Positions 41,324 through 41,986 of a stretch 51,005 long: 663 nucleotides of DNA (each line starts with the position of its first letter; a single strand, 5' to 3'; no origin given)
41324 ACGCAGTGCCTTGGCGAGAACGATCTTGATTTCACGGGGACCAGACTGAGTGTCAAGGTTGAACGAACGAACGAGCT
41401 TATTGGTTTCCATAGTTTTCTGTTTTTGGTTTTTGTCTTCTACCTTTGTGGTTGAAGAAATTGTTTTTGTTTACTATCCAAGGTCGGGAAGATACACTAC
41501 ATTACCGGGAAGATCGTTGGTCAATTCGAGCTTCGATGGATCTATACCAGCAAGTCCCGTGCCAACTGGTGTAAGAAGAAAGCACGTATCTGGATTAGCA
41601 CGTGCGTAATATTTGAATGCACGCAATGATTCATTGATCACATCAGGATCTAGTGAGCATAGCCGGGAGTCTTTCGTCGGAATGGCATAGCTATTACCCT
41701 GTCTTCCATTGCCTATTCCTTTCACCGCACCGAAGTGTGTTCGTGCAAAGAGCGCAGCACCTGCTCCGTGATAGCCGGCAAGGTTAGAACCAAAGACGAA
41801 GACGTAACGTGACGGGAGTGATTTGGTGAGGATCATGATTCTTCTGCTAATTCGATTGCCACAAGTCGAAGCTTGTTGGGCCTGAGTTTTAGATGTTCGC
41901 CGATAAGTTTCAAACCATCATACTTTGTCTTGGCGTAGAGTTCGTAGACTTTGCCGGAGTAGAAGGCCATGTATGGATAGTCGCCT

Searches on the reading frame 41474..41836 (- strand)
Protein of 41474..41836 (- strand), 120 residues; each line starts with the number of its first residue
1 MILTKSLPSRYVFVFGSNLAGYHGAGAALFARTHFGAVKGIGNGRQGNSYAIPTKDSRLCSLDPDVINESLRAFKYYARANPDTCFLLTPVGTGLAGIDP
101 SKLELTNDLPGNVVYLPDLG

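Call 28: search_protein_families(library=pfam, proteins=[window:41474-41836:-], max_evalue=0.01)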
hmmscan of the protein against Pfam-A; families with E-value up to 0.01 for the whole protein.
window:41474-41836:- (120 aa): 0 families

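Call 33: search_protein_families(library=phrogs, proteins=[window:41474-41836:-], max_evalue=0.001)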
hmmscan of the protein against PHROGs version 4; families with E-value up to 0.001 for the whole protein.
window:41474-41836:- (120 aa): 1 family
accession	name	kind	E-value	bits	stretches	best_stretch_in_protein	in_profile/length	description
phrog_2072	-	unknown function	5.1e-32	111.7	1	10-114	19-124/143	-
